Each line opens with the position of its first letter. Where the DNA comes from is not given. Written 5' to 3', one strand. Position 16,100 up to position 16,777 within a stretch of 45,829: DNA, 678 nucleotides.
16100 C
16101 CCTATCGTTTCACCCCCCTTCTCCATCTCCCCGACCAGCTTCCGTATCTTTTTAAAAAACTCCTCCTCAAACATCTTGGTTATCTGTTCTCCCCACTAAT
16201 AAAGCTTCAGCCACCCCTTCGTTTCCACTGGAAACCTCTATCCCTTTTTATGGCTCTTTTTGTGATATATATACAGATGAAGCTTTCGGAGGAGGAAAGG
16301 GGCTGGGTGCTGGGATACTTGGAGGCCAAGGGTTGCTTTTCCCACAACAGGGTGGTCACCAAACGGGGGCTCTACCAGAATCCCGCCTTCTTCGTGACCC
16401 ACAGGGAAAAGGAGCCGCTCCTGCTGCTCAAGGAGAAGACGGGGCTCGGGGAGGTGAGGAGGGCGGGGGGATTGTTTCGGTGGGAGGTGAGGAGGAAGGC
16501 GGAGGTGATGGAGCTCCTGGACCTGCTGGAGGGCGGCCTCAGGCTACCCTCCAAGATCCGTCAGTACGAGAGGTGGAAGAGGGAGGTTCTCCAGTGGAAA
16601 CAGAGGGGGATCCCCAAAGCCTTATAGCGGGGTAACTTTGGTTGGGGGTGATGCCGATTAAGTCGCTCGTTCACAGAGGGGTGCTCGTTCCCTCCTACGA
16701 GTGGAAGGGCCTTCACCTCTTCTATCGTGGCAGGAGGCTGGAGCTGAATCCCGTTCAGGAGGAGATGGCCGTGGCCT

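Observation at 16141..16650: Candidate replication origin: inverted ORB-like boxes, AT-rich tract and gene-orientation switch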

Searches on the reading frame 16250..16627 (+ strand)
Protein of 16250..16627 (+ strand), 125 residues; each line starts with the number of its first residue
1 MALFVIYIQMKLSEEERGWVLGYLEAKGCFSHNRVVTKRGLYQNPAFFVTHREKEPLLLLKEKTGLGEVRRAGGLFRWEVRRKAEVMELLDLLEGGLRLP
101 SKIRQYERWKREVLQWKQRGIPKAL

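Call 7: search_protein_families(library=pfam, proteins=[window:16250-16627:+], max_evalue=0.01)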
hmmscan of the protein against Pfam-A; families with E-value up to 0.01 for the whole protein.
window:16250-16627:+ (125 aa): 1 family
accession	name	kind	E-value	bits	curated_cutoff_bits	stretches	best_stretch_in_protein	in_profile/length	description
PF00961.24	LAGLIDADG_1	-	0.00032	22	23.1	1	21-111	2-100/102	LAGLIDADG endonuclease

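Call 10: find_homologous_proteins(query=window:16277-16627:+, max_evalue=0.001)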
Query window:16277-16627:+ (116 aa): 10 proteins with E <= 0.001 among 23 candidates.
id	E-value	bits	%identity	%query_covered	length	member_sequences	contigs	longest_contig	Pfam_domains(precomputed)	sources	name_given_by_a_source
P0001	9.2e-61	221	99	88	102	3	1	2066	-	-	-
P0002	1.5e-51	191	77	93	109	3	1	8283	PF00961.25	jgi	jgi:hypothetical protein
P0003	1.9e-49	184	75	93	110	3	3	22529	PF00961.25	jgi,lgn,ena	jgi:excinuclease UvrABC helicase subunit UvrB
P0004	1.7e-47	178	75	91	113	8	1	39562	-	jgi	jgi:hypothetical protein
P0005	7.9e-43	163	70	91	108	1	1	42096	PF00961.25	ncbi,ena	-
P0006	8.1e-42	160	63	92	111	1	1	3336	PF00961.25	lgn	-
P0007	7.4e-41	157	67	91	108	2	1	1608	PF00961.25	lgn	-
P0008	2.5e-39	152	70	86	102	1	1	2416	-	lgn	-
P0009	3.0e-39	151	61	96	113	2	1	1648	PF00961.25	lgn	-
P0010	7.8e-39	150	61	94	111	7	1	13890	PF00961.25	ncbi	ncbi:MAG: LAGLIDADG family homing endonuclease [Candidatus Hadarchaeales archaeon]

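Call 12: find_encoding_contigs(protein=P0005, flank=10000, max_places=3)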
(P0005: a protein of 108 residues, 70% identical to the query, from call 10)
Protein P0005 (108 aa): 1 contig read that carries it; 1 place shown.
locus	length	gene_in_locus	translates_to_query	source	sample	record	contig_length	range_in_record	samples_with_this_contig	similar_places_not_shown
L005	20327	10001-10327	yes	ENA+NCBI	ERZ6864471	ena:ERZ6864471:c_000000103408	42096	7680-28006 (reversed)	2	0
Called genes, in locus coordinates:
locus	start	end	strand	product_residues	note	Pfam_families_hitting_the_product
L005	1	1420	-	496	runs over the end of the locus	PF01336:tRNA_anti-codon, PF00149:Metallophos, PF04042:DNA_pol_E_B, PF12850:Metallophos_2 (weak)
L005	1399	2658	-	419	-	PF01637:ATPase_2 (weak), PF13191:AAA_16, PF00270:DEAD (faint), PF13401:AAA_22, PF00004:AAA (weak), PF22703:Cdc6_lid, PF09079:WHD_Cdc6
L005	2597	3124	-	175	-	PF05916:Sld5 (weak)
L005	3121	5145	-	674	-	PF17207:MCM_OB, PF00493:MCM, PF01078:Mg_chelatase (faint), PF07728:AAA_5 (weak), PF17855:MCM_lid, PF21100:WHD_MCM (weak), PF21120: (weak)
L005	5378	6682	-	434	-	PF00464:SHMT, PF00155:Aminotran_1_2 (weak), PF03841:SelA (faint)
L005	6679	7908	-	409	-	PF00291:PALP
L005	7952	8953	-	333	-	PF00742:Homoserine_dh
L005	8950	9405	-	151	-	PF26798:ACT_10 (weak)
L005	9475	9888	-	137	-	-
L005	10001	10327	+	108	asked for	PF00961:LAGLIDADG_1 (weak)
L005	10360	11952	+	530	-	PF02919:Topoisom_I_N, PF01028:Topoisom_I, PF14370:Topo_C_assoc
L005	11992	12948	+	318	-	PF00579:tRNA-synt_1b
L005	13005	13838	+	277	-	PF00142:Fer4_NifH (faint), PF06564:CBP_BcsQ, PF09140:MipZ (faint), PF10609:ParA, PF13614:AAA_31, PF01656:CbiA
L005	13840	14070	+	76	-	-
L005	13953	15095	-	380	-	PF27233:MJ0711_N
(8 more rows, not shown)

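Call 13: find_encoding_contigs(protein=P0004, flank=10000, max_places=3)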
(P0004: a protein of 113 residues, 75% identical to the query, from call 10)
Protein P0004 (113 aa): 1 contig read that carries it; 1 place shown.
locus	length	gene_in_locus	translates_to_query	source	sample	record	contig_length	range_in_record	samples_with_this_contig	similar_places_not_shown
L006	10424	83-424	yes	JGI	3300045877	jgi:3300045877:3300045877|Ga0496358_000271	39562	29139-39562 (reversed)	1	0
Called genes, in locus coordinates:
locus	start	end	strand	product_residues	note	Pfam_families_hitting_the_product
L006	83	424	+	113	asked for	-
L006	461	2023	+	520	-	PF02919:Topoisom_I_N, PF01028:Topoisom_I, PF14370:Topo_C_assoc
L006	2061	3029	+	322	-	PF00579:tRNA-synt_1b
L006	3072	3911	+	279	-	PF00142:Fer4_NifH (faint), PF02374:ArsA_ATPase (faint), PF06564:CBP_BcsQ, PF09140:MipZ (weak), PF10609:ParA, PF13614:AAA_31, PF01656:CbiA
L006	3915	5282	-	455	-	PF00753:Lactamase_B (faint), PF12706:Lactamase_B_2, PF07521:RMMBL (weak)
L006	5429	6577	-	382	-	PF27233:MJ0711_N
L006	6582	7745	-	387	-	PF00999:Na_H_Exchanger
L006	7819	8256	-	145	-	PF00571:CBS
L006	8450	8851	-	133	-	PF01092:Ribosomal_S6e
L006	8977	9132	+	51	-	-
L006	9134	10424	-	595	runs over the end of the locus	PF00009:GTP_EFTU, PF01926:MMR_HSR1 (weak), PF11987:IF-2, PF14578:GTP_EFTU_D4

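Call 14: find_encoding_contigs(protein=P0003, flank=10000, max_places=3)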
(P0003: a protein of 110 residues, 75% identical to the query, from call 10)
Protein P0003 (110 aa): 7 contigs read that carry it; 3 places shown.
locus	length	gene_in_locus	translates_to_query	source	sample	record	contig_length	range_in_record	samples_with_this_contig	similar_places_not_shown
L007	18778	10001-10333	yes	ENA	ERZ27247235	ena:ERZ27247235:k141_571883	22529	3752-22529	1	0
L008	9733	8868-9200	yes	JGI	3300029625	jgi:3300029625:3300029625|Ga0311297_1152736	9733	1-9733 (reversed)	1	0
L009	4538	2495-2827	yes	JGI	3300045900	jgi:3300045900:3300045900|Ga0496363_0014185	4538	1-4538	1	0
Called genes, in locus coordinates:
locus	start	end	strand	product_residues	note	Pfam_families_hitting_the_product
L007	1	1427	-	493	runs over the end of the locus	PF01336:tRNA_anti-codon (weak), PF00149:Metallophos, PF04042:DNA_pol_E_B, PF12850:Metallophos_2 (faint)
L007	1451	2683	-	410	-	PF01637:ATPase_2 (weak), PF13191:AAA_16, PF13401:AAA_22, PF00004:AAA (weak), PF22606:Cdc6-ORC-like_ATPase_lid (weak), PF22703:Cdc6_lid, PF09079:WHD_Cdc6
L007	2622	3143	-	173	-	PF05916:Sld5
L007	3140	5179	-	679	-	PF17207:MCM_OB, PF00493:MCM, PF01078:Mg_chelatase (faint), PF07728:AAA_5 (weak), PF17855:MCM_lid, PF21120: (weak)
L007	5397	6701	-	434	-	PF00464:SHMT, PF00155:Aminotran_1_2 (faint), PF03841:SelA (weak)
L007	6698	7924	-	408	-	PF00291:PALP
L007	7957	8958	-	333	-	PF00742:Homoserine_dh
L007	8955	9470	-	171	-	PF01842:ACT (weak), PF26798:ACT_10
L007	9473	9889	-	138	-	-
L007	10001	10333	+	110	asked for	PF00961:LAGLIDADG_1 (weak)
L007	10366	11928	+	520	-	PF02919:Topoisom_I_N, PF01028:Topoisom_I, PF14370:Topo_C_assoc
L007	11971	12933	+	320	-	PF01921:tRNA-synt_1f (faint), PF00579:tRNA-synt_1b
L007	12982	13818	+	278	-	PF00142:Fer4_NifH (faint), PF01656:CbiA, PF02374:ArsA_ATPase (faint), PF06564:CBP_BcsQ, PF09140:MipZ (weak), PF10609:ParA, PF13614:AAA_31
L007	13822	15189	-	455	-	PF00753:Lactamase_B (weak), PF12706:Lactamase_B_2, PF07521:RMMBL (faint)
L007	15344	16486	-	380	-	PF27233:MJ0711_N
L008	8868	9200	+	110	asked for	PF00961:LAGLIDADG_1 (weak)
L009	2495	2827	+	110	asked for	PF00961:LAGLIDADG_1 (weak)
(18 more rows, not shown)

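Call 15: find_encoding_contigs(protein=P0010, flank=10000, max_places=3)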
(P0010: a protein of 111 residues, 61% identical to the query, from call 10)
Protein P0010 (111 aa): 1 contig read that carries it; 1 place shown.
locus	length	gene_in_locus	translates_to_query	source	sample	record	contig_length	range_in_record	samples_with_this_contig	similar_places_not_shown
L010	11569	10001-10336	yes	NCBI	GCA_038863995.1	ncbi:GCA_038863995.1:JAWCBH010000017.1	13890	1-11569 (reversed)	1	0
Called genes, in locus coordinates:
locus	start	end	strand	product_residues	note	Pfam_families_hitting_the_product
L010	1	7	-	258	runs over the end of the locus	PF00702:Hydrolase, PF13344:Hydrolase_6, PF13419:HAD_2 (faint), PF13242:Hydrolase_like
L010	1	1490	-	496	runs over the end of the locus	PF01336:tRNA_anti-codon (weak), PF00149:Metallophos, PF04042:DNA_pol_E_B, PF12850:Metallophos_2 (weak)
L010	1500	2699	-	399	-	PF01637:ATPase_2, PF05621:TniB (weak), PF13191:AAA_16, PF00004:AAA (weak), PF13401:AAA_22, PF22606:Cdc6-ORC-like_ATPase_lid (weak), PF22703:Cdc6_lid, PF09079:WHD_Cdc6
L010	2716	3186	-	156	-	-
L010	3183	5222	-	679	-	PF17207:MCM_OB, PF00493:MCM, PF01078:Mg_chelatase (faint), PF07728:AAA_5 (weak), PF17855:MCM_lid, PF21100:WHD_MCM (weak), PF21120:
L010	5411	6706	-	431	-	PF00464:SHMT, PF00155:Aminotran_1_2 (weak), PF03841:SelA (faint)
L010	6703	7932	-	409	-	PF00291:PALP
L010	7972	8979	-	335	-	PF00208:ELFV_dehydrog (faint), PF00742:Homoserine_dh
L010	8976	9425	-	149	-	PF26798:ACT_10 (weak)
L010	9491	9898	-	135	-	-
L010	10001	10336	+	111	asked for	PF00961:LAGLIDADG_1 (weak)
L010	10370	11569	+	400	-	PF02919:Topoisom_I_N, PF01028:Topoisom_I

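Call 25: find_related_loci(query=A1, collection=genome_contigs, flank=3000)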
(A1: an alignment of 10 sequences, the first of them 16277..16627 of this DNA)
Query A1 (116 aa) in genome_contigs; peptide patterns used: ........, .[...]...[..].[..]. (x = any residue, [..] = any of these).
41 stretches matched a pattern; 4 encode a relative of the query (tblastn E <= 1e-3); 4 distinct loci.
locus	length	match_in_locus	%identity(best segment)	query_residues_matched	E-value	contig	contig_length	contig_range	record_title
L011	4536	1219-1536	75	6-111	5e-52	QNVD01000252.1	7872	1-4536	MAG: Hadesarchaea archaeon isolate WYZ-LMO6 Hadesarchaea_archaeon_WYZ-LMO6_contig-252, whole genome shotgun sequence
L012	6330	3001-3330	67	2-111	3e-50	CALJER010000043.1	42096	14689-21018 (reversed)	MAG: uncultured archaeon isolate S1_Bin_METABAT__384_1 genome assembly, contig: c_000000103408, whole genome shotgun seq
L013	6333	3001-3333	61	1-111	4e-45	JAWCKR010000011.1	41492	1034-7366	MAG: Candidatus Hadarchaeales archaeon isolate JZ-2_201705_bins_146 JZ-2_201705_bins_146_scaffold_11, whole genome shotg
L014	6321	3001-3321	53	10-111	1e-33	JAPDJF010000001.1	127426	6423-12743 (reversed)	MAG: Hadesarchaea archaeon isolate S4B3_HD70 c_000000000057, whole genome shotgun sequence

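Call 26: search_solved_structures(query=A1, max_evalue=1, show_alignments=3)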
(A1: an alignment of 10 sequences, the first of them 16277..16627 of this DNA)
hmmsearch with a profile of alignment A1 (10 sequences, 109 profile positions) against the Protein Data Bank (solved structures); distinct sequences matched with E-value up to 1: 35.
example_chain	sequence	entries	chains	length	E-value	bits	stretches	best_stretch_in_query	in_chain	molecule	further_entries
3e54_A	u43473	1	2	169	1.2e-09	41.4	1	4-98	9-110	RRNA intron-encoded endonuclease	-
5gkk_A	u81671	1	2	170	6.9e-08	35.7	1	4-100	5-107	Putative homing endonuclease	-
4yit_A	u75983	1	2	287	3.2e-07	33.6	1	5-82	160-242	Meganuclease I-AabMI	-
3uvf_A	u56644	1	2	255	0.00047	23.4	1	5-98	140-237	Intron-encoded DNA endonuclease I-HjeMI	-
6uvw_A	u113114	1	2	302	0.001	22.3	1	5-97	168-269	I-OnuI-e-Therm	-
6uwg_A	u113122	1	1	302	0.0011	22.2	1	5-97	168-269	I-OnuI-e-Therm-E178D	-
4lq0_A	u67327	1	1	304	0.002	21.3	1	3-97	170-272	LAGLIDADG homing endonuclease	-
6uwh_A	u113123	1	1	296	0.0021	21.3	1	5-97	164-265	I-OnuI-e-Therm-hChr11v1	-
3eh8_A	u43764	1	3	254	0.0027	20.9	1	5-98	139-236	Intron-encoded DNA endonuclease I-AniI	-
1p8k_Z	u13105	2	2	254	0.0037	20.5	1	5-45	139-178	Intron-encoded endonuclease I-AniI | LAGLIDADG endonuclease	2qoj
6uwj_A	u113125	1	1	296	0.0055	20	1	5-97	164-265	I-OnuI-e-Therm-hChr11v2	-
4z1x_A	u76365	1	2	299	0.0075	19.5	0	5-48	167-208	LAGLIDADG endonuclease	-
6uwk_A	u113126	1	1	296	0.0075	19.5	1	5-97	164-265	I-OnuI-e-Therm-hChr11v3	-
4efj_A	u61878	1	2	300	0.0076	19.5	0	5-48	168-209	LAGLIDADG endonuclease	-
6uw0_A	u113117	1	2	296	0.0081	19.4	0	5-97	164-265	I-OnuI-e-Therm-bCtxA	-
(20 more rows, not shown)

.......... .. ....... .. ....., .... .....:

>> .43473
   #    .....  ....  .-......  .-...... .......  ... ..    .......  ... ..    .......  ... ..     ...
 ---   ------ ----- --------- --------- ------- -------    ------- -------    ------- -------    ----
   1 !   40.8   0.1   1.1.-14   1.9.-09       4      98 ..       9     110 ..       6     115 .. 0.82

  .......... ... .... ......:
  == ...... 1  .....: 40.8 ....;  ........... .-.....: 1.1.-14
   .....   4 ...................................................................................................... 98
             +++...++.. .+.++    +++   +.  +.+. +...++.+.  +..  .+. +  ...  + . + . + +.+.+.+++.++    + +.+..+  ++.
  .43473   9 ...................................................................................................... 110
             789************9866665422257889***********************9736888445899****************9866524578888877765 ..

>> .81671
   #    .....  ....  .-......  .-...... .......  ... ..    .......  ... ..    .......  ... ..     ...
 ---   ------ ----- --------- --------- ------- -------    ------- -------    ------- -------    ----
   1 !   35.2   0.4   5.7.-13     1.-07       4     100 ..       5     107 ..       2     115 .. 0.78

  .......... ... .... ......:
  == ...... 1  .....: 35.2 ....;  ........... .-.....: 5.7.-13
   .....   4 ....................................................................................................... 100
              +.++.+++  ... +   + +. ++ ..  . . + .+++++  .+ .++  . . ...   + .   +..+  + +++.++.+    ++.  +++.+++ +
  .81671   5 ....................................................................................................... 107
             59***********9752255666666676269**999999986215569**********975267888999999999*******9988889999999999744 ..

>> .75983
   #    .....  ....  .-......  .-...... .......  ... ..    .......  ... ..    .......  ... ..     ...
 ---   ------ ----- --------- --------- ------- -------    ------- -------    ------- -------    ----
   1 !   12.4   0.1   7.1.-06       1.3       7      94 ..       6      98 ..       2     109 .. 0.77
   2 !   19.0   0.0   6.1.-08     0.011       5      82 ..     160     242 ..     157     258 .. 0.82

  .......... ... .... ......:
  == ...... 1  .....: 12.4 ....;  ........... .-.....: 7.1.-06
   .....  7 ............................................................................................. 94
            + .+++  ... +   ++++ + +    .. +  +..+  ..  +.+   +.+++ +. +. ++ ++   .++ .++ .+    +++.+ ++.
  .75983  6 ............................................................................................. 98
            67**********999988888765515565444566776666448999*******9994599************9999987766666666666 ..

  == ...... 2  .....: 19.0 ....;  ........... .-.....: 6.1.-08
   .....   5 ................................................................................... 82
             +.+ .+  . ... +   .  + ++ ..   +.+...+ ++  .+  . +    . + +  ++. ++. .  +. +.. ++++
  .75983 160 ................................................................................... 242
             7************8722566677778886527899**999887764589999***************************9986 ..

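Call 30: find_encoding_contigs(protein=P0002, flank=3000, max_places=2)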
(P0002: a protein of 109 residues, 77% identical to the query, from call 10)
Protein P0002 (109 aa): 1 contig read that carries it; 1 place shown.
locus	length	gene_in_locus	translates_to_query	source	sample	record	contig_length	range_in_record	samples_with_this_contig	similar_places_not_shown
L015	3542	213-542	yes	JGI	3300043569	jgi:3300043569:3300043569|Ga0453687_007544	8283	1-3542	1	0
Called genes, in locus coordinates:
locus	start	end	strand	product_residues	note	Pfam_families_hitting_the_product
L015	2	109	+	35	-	?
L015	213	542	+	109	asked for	PF00961:LAGLIDADG_1 (weak)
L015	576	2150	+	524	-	PF02919:Topoisom_I_N, PF01028:Topoisom_I, PF14370:Topo_C_assoc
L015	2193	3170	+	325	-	PF00579:tRNA-synt_1b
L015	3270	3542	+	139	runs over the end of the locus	PF10609:ParA, PF13614:AAA_31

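Call 31: find_encoding_contigs(protein=P0006, flank=3000, max_places=2)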
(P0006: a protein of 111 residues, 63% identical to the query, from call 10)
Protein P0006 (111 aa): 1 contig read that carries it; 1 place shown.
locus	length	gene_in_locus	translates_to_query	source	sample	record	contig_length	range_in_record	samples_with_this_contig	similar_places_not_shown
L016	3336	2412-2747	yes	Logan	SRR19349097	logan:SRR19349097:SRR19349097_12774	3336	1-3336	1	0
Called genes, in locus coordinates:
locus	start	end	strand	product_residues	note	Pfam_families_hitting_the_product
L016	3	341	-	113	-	?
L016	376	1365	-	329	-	PF00742:Homoserine_dh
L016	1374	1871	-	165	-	PF01842:ACT (weak), PF26798:ACT_10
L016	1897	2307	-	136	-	-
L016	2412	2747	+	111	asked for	PF00961:LAGLIDADG_1 (weak)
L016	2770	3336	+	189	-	?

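Call 32: find_encoding_contigs(protein=P0007, flank=3000, max_places=2)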
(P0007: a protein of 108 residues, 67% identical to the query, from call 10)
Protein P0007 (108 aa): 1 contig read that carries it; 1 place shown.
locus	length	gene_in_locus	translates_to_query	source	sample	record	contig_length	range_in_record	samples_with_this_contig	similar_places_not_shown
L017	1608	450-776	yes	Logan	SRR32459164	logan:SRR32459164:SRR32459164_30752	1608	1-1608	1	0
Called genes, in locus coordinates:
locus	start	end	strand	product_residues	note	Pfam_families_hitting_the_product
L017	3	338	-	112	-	?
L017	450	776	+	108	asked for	PF00961:LAGLIDADG_1 (weak)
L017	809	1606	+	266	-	?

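Call 33: find_encoding_contigs(protein=P0009, flank=3000, max_places=2)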
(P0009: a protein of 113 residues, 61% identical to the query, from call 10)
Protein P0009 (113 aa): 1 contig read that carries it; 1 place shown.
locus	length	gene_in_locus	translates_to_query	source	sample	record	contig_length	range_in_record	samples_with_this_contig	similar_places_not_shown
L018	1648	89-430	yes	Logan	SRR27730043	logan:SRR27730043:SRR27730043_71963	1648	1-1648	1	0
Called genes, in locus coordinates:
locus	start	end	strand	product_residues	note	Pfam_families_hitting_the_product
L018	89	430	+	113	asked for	PF00961:LAGLIDADG_1 (weak)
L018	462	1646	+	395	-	?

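Call 62: search_protein_representatives(alignment_id=A1)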
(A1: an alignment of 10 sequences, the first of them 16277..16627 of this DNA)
Query: 10 sequences, 109 profile positions. Proteins with E-value up to 0.001 (for the whole library): 470; up to 1e-10: 20; up to 1e-30: 1. The best 150 are listed.
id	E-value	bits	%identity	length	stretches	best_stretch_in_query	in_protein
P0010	1.4e-55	202.1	-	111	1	2-109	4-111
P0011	1.0e-27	112.5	-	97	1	24-109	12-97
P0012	3.7e-27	110.7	-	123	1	3-108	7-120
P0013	1.2e-24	102.6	-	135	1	3-108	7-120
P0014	1.7e-17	79.6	-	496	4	5-96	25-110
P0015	1.0e-15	73.8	-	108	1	3-104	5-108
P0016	5.6e-15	71.5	-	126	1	4-108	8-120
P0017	1.9e-12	63.3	-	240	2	5-99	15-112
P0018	3.1e-12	62.6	-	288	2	3-97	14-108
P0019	3.6e-12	62.4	-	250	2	4-98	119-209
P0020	5.5e-12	61.8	-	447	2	5-98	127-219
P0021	7.9e-12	61.3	-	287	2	5-97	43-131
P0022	1.3e-11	60.6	-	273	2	5-96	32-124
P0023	1.5e-11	60.5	-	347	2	6-99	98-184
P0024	1.7e-11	60.2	-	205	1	3-105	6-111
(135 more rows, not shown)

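Call 65: find_encoding_contigs(protein=P0012, flank=8000, max_places=3)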
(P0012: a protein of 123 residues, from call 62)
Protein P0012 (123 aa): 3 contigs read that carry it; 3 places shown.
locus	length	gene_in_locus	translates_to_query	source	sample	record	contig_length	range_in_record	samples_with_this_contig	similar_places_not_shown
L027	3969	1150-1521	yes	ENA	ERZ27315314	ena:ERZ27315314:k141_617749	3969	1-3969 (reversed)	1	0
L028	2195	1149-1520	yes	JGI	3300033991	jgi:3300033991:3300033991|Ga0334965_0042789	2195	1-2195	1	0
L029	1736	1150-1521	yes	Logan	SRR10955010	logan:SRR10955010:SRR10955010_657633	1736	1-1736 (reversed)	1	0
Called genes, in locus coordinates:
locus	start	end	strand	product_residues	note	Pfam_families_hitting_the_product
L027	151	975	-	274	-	-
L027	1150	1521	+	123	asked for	-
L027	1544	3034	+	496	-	PF01637:ATPase_2 (weak), PF13191:AAA_16 (weak), PF13401:AAA_22 (weak)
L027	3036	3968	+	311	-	?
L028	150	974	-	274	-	-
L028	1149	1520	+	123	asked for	-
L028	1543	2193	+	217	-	?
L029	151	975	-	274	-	-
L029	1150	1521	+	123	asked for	-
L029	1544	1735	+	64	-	?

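Call 67: search_protein_families(library=pfam, proteins=[L027:1544-3034:+, L027:151-975:-, L027:3036-3968:+], max_evalue=0.01)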
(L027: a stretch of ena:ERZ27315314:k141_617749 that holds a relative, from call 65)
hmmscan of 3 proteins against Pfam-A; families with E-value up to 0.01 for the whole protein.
L027:1544-3034:+ (496 aa): 9 families
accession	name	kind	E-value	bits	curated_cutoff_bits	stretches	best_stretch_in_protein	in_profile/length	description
PF13191.12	AAA_16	-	1e-07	33.1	32.6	1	22-159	2-162/167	AAA ATPase domain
PF13401.12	AAA_22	-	1.8e-07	32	27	1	41-166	5-122/130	AAA domain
PF01637.24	ATPase_2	-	2.2e-06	28.1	33.2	1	22-226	1-223/225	ATPase domain predominantly from Archaea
PF07719.23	TPR_2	-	0.00028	21.2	27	0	389-417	2-30/34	Tetratricopeptide repeat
PF13173.12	AAA_14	-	0.00053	20.4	27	1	42-123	3-86/129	AAA domain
PF00931.28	NB-ARC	-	0.00094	18.9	23.5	0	35-64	12-41/248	NB-ARC domain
PF25201.1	nSTAND6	-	0.0011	19.4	27.7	0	23-64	2-41/148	Novel STAND NTPase 6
PF09976.15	TPR_21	-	0.0011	19.2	25.5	0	375-422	133-180/193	Tetratricopeptide repeat-like domain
PF00515.34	TPR_1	-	0.0022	18.2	27.8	0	446-472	1-27/34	Tetratricopeptide repeat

L027:151-975:- (274 aa): 0 families

L027:3036-3968:+ (311 aa): 2 families
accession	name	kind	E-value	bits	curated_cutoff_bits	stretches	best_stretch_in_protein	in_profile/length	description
PF00579.31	tRNA-synt_1b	-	1.4e-52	179.3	21.1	1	31-310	4-288/292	tRNA synthetases class I (W and Y)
PF01921.24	tRNA-synt_1f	-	0.00068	19.1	27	0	194-237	262-304/360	tRNA synthetases class I (K)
